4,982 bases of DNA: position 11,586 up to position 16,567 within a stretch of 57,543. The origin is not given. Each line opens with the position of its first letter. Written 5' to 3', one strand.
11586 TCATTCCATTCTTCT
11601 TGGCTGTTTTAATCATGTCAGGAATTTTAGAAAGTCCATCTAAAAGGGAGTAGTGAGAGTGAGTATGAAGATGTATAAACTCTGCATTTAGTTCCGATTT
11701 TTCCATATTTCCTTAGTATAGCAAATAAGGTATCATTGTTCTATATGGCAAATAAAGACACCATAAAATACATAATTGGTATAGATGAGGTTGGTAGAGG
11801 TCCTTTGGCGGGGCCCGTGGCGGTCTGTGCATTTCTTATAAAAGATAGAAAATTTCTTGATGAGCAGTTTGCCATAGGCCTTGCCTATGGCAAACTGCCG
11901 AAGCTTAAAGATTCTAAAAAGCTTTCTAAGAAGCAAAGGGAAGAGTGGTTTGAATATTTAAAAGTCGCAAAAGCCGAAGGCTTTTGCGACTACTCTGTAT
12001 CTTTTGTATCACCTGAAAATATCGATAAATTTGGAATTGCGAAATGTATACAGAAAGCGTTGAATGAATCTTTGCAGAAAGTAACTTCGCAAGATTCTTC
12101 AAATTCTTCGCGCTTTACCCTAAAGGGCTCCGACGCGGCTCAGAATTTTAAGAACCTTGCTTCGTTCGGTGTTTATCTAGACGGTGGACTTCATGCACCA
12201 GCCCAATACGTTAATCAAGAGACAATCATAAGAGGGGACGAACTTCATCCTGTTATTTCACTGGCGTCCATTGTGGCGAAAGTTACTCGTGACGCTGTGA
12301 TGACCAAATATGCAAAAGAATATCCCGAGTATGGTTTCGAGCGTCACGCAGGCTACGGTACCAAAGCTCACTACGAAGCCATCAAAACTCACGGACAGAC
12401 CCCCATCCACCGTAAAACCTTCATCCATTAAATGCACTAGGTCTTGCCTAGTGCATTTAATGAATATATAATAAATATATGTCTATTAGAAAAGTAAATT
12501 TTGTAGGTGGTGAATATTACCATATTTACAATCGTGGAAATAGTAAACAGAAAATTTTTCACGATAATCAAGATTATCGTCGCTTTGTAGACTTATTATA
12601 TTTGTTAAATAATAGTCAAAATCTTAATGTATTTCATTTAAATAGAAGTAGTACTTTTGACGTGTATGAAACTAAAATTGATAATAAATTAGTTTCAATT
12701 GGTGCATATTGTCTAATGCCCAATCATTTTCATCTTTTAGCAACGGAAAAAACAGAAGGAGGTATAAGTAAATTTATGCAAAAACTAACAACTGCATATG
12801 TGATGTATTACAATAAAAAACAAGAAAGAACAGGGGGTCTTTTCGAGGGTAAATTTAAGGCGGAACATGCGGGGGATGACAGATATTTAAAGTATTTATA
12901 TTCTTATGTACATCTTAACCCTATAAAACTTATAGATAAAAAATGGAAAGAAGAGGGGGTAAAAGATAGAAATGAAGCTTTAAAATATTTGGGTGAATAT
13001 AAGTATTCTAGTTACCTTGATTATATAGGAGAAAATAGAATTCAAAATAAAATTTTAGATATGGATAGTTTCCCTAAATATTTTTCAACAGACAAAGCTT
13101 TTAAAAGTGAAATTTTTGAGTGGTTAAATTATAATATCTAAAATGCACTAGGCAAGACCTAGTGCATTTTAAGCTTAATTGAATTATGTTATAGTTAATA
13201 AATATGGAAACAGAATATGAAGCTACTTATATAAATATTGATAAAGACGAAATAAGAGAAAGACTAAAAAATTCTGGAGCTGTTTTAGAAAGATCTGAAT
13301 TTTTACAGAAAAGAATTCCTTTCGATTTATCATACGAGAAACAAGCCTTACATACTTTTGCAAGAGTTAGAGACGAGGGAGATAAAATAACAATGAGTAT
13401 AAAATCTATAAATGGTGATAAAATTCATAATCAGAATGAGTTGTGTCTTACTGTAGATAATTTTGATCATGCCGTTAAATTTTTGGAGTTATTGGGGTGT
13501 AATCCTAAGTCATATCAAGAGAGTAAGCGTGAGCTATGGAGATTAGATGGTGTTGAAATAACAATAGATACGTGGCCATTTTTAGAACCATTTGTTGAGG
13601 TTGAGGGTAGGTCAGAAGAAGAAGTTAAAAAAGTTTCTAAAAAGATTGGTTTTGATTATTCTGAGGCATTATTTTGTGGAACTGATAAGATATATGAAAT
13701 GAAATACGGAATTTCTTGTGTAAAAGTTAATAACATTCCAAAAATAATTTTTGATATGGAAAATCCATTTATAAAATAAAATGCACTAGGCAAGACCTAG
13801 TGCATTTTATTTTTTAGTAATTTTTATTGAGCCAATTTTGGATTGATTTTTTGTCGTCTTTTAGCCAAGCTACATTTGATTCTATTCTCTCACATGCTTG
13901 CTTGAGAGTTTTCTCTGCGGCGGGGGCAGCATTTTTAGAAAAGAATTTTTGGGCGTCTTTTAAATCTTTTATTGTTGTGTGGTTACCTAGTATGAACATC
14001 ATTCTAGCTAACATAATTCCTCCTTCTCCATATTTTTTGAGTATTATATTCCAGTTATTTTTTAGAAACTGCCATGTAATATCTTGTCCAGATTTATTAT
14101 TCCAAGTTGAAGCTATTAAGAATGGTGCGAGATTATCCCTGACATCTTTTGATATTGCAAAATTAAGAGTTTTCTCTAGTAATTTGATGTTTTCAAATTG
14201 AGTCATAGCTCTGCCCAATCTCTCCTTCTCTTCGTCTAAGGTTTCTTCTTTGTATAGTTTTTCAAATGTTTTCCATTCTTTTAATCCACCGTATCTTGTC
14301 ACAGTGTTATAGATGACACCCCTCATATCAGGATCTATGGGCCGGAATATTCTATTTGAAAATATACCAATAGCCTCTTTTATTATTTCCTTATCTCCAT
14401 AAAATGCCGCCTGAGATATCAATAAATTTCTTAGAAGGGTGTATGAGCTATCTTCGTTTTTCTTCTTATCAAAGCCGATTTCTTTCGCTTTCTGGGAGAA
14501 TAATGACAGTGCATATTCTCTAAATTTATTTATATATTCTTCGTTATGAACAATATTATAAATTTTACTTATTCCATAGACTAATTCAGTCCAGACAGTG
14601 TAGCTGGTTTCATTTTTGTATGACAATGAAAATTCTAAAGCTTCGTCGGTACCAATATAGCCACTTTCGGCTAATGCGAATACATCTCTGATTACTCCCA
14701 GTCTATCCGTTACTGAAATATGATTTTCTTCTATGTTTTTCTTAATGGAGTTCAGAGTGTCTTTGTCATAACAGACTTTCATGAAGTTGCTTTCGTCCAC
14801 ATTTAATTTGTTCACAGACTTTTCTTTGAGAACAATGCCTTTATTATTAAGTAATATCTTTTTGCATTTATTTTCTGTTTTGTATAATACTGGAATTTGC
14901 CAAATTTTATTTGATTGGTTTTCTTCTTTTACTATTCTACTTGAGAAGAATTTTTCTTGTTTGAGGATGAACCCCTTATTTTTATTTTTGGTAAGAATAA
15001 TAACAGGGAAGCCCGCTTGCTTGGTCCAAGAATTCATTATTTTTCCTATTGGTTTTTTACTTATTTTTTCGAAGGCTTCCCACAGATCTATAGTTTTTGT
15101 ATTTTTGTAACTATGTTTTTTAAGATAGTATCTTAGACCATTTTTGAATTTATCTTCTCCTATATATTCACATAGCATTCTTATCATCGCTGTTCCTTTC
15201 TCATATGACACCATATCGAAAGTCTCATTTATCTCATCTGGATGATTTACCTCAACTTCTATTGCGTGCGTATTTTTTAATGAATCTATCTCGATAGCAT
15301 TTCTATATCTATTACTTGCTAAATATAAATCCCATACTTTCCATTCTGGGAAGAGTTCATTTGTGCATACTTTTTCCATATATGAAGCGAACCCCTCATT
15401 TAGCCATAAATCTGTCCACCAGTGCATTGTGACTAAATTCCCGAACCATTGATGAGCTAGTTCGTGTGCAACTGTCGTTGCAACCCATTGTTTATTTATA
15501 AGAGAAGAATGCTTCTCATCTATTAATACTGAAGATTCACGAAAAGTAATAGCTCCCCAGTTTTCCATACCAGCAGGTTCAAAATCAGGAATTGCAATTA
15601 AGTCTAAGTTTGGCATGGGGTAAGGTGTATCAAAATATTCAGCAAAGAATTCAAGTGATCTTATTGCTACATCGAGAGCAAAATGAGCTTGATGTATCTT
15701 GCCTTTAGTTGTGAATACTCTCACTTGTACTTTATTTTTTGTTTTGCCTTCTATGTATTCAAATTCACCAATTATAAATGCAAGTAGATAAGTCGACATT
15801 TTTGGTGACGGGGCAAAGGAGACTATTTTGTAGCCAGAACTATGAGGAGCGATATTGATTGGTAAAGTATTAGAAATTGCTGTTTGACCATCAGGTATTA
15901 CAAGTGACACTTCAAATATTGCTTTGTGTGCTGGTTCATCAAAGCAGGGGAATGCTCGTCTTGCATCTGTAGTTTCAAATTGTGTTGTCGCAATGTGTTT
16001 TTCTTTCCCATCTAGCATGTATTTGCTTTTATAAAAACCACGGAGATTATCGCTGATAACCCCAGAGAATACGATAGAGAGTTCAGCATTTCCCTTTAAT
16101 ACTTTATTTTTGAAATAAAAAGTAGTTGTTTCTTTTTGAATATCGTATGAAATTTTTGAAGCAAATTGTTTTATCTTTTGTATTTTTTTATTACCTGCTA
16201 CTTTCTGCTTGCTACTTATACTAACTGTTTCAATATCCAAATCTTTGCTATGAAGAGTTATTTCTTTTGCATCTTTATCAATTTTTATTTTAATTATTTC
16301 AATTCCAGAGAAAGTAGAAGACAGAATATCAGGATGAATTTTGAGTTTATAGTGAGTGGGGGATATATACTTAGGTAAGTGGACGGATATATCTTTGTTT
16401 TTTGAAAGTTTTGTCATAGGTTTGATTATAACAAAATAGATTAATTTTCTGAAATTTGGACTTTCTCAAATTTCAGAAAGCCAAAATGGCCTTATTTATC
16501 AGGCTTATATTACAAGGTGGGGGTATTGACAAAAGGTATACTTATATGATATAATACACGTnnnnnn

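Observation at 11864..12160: RNase HII gene carries three in-frame palindromic insertions (selfish DNA inside a housekeeping ORF)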

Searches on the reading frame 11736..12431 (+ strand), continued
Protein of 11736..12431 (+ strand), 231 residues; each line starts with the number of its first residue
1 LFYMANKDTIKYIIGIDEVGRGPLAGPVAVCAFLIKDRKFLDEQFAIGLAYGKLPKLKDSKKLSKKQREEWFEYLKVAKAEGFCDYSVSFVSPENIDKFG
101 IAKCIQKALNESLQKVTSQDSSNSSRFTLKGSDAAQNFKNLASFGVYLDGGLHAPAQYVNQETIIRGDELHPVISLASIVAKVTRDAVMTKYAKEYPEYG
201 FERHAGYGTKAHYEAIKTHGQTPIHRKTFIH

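Call 32: predict_structure(alignment_id=A1)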
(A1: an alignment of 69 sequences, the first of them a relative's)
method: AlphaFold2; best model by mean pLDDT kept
length: 228 residues; sequences in the alignment: 69
mean_pLDDT: 71.9   pTM: 0.74
mean pLDDT of the five models: 71.9, 69.4, 66.0, 63.1, 60.2
residues with pLDDT >= 90: 26; 70-90: 116; 50-70: 41; < 50: 45
segments of 3 or more residues with pLDDT < 50: 1-7, 41-49, 118-138, 163-166
pLDDT, mean of each block of 10 residues (from residue 1): 47 73 81 68 45 74 90 88 89 84 85 65 41 43 72 61 59 89 89 85 70 88 69
secondary structure, 60 per line:
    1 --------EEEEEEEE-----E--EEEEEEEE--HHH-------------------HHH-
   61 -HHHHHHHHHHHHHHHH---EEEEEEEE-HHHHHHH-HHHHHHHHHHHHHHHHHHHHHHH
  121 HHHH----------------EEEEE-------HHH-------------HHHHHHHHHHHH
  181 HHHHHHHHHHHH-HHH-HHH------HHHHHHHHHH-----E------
elements in order: E9-16 E25-32 H62-77 E81-88 H90-96 H98-124 E141-145 H169-192 H207-216

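Call 57: fold_search(model_id=the predicted structure, library=pdb)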
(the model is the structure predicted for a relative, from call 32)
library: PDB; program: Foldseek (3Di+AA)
matches with E <= 10: 57; with E <= 0.001: 34
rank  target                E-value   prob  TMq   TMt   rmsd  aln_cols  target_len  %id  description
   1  7uwh_C                4.2e-11  1.00  0.66  0.78   5.4       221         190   29  CryoEM Structure of E. coli Transcription-Coupled Ribonucleotide Excision Repair (TC-RER) complex bound to ribonucleot (released 2023-05-31)
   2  3o3g_A                5.0e-11  1.00  0.64  0.65   4.5       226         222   29  T. maritima RNase H2 in complex with nucleic acid substrate and calcium ions (released 2010-12-08)
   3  5y9p                  9.3e-11  1.00  0.63  0.68   5.0       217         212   32  Staphylococcus aureus RNase HII (released 2018-08-01)
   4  3o3f_A                1.0e-10  1.00  0.62  0.64   4.5       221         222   28  T. maritima RNase H2 D107N in complex with nucleic acid substrate and magnesium ions (released 2010-12-08)
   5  7uwe_C                6.1e-10  1.00  0.63  0.75   5.2       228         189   29  CryoEM Structure of E. coli Transcription-Coupled Ribonucleotide Excision Repair (TC-RER) complex (released 2023-05-31)
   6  2etj                  6.5e-10  1.00  0.60  0.64   5.3       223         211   27  Crystal structure of Ribonuclease HII (EC 3.1.26.4) (RNase HII) (tm0915) from THERMOTOGA MARITIMA at 1.74 A resolution (released 2005-11-08)
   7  2dfh                  5.1e-09  1.00  0.56  0.58   6.5       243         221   27  Crystal structure of Tk-RNase HII(1-212)-C (released 2007-03-06)
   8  4hht_A                5.5e-09  1.00  0.58  0.60   5.1       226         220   26  T. maritima RNase H2 G21S in complex with nucleic acid substrate and calcium ions (released 2013-02-06)
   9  2dff                  5.5e-09  1.00  0.55  0.59   6.7       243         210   26  Crystal structure of Tk-RNase HII(1-204)-C (released 2007-03-06)
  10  3p83_D                1.7e-08  1.00  0.59  0.63   4.3       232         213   22  Structure of the PCNA:RNase HII complex from Archaeoglobus fulgidus. (released 2011-02-02)
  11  3p83_E                2.1e-08  1.00  0.62  0.69   4.0       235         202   22  Structure of the PCNA:RNase HII complex from Archaeoglobus fulgidus. (released 2011-02-02)
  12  1io2                  2.7e-08  1.00  0.55  0.59   6.6       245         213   26  Crystal structure of type 2 ribonuclease h from hyperthermophilic archaeon, thermococcus kodakaraensis kod1 (released 2001-04-18)
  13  1uax_A                3.2e-08  1.00  0.59  0.63   6.3       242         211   26  Crystal structure of the ribonuclease H2 from Pyrococcus horikoshii OT3 (released 2004-06-29)
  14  2dfe                  3.2e-08  1.00  0.54  0.59   6.2       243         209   26  Crystal structure of Tk-RNase HII(1-200)-C (released 2007-03-06)
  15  1x1p                  6.2e-08  1.00  0.55  0.59   5.7       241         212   26  Crystal structure of Tk-RNase HII(1-197)-A(28-42) (released 2006-01-17)
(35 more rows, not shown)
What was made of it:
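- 11745..12431 (+): rnhB (RNase HII), 228 aa, host gene; catalytic D14, E15, D94 and D146 intact. AF2 model matches E. coli and T. maritima RNase HII, TM up to 0.78 (calls 32, 57).
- On RNase HII (host gene): Foldseek TM 0.64-0.78 to 3o3g and 7uwh (call 57).
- The fold is RNase HII (calls 32, 57).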

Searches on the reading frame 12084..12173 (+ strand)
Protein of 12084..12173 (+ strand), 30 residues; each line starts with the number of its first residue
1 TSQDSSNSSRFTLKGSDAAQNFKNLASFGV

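Call 69: search_protein_representatives(protein=window:12084-12173:+)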
Query: 30 residues. Proteins with E-value up to 0.001 (for the whole library): 3; up to 1e-10: 0; up to 1e-30: 0. The best 3 are listed.
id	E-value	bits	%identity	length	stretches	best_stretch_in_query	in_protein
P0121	1.0e-07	44.7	38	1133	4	5-28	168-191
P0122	1.5e-06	41.4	39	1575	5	5-28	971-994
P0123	1.6e-05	38.4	36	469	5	5-26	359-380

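Call 71: search_protein_families(library=pfam, proteins=[P0121, P0122, P0123], max_evalue=0.01)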
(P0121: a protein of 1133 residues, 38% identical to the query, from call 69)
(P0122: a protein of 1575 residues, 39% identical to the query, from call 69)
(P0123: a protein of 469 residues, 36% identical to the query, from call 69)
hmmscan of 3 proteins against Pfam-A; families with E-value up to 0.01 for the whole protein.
P0121 (1133 aa): 8 families
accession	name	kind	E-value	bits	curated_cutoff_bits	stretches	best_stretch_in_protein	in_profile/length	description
PF16709.11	SCAB-Ig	-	5.5e-23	81.3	27.6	0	1004-1053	20-69/98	Ig domain of plant-specific actin-binding protein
PF23197.1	IG_AIR9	-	6.2e-21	74.5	27.5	0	121-187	5-68/87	AIR9 A9 domain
PF12208.14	DUF3601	-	3.3e-12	46.9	22.3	0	468-487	4-23/79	Domain of unknown function (DUF3601)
PF17637.8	DUF5516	-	6.6e-08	32.4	25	0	180-190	2-12/34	Family of unknown function (DUF5516)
PF22768.1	SPP1_Dit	-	4.3e-06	27.3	25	0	349-382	6-39/97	Siphovirus-type tail component, C-terminal domain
PF13791.11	Sigma_reg_C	-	2.6e-05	24.9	25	0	1039-1062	1-24/157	Sigma factor regulator C-terminal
PF11513.13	TA0956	-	0.00034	21.2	25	0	397-447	8-58/110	Thermoplasma acidophilum protein TA0956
PF07543.17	PGA2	-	0.003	18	24.2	0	265-285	2-22/135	Protein trafficking PGA2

P0122 (1575 aa): 3 families
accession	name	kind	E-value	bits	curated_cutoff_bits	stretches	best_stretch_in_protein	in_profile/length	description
PF12733.13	Cadherin-like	-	1.9e-05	25.4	24.2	0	1087-1155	1-57/89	Cadherin-like beta sandwich domain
PF15292.12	Treslin_M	-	0.0015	19.1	27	0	787-835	6-53/143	Treslin, M domain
PF01272.25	GreA_GreB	-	0.0035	17.7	26.9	0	458-530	6-74/77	Transcription elongation factor, GreA/GreB, C-term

P0123 (469 aa): 7 families
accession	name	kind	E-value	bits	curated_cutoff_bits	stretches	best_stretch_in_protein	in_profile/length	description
PF00071.28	Ras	-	1.1e-38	132.8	21.6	1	6-161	2-157/162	Ras family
PF08477.19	Roc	-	1.4e-13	51.5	27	1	6-121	2-119/119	Ras of Complex, Roc, domain of DAPkinase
PF00025.27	Arf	-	6e-08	32.8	22.3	1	5-132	16-137/174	ADP-ribosylation factor family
PF25512.1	zf-CCCH_AtC3H23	-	3.6e-05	23.8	27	0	350-362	9-21/34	AtC3H23-like, CCCH zinc finger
PF04825.18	Rad21_Rec8_N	-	0.00023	21.7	23.1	0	243-263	24-44/110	N terminus of Rad21 / Rec8 like protein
PF20720.3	nSTAND3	-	0.0039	17.3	27.2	0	2-38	16-53/155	Novel STAND NTPase 3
PF04670.18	Gtr1_RagA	-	0.0044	16.9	22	1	7-125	3-126/232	Gtr1/RagA G protein conserved region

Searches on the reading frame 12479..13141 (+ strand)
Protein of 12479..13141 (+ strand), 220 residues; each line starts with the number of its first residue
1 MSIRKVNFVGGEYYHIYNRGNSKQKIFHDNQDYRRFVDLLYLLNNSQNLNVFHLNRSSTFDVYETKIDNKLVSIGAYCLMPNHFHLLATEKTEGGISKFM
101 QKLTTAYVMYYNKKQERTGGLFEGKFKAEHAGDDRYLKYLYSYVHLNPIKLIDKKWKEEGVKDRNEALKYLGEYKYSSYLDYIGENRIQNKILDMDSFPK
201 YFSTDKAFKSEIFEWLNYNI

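Call 6: search_protein_families(library=pfam, proteins=[window:12479-13141:+])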
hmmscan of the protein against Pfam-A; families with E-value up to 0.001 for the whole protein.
window:12479-13141:+ (220 aa): 1 family
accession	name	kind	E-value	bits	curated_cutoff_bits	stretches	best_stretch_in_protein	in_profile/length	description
PF01797.21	Y1_Tnp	-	7.7e-10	39.4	23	1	61-145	30-119/121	Transposase IS200 like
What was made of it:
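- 12479..13141 (+): RAYT-like Y1 (HUH) transposase gene 1, bracketed by B1 and B2 in inverted loop orientation. Pfam Y1_Tnp 39.4 bits, cut-off 23 (call 6).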

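Call 23: search_protein_families(library=ncbifam, proteins=[window:12479-13141:+], max_evalue=0.01)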
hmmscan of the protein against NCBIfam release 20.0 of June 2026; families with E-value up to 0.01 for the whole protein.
window:12479-13141:+ (220 aa): 1 family
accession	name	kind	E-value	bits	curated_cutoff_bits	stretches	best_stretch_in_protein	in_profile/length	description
NF047646.1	REP_Tyr_transpos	equivalog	2.8e-10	40.2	80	1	61-150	36-133/146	REP-associated tyrosine transposase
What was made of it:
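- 12479..13141 (+): NCBIfam REP_Tyr_transpos 40 bits, below its cut-off of 80 (call 23).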

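Call 41: search_solved_structures(query=window:12479-13141:+, max_evalue=0.01)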
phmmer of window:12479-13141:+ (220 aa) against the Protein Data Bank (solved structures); distinct sequences matched with E-value up to 0.01: 0.
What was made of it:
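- On RAYT (REP-associated tyrosine transposase): No PDB sequence relative was found (call 41).
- Tried and rejected: No hit (call 41).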

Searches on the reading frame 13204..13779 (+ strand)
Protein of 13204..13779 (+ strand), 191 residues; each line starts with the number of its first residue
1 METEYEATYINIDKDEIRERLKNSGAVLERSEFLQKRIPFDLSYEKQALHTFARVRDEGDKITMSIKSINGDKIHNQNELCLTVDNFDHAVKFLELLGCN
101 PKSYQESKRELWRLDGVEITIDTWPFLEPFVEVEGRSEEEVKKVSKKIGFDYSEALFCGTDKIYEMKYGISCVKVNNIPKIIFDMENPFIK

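Call 6: search_protein_families(library=pfam, proteins=[window:13204-13779:+])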
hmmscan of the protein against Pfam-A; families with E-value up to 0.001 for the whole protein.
window:13204-13779:+ (191 aa): 1 family
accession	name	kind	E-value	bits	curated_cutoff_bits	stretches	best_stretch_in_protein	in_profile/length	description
PF01928.26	CYTH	-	1e-07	32.4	23.2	1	52-161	53-173/179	CYTH domain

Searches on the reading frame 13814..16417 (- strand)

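Call 23: search_protein_families(library=ncbifam, proteins=[window:13814-16417:-], max_evalue=0.01)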
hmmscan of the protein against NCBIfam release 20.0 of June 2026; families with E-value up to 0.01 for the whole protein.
window:13814-16417:- (867 aa): 3 families
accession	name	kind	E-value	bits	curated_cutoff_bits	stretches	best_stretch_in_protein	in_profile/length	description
TIGR02412.1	pepN_strep_liv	equivalog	2.7e-82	277.4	591.2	1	141-714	118-688/832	aminopeptidase N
TIGR02414.1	pepN_proteo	equivalog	1.2e-38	132.9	718.2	1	90-511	66-480/868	aminopeptidase N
TIGR02411.1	leuko_A4_hydro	equivalog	9.5e-36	123.7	761.7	1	15-449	8-421/600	leukotriene-A(4) hydrolase/aminopeptidase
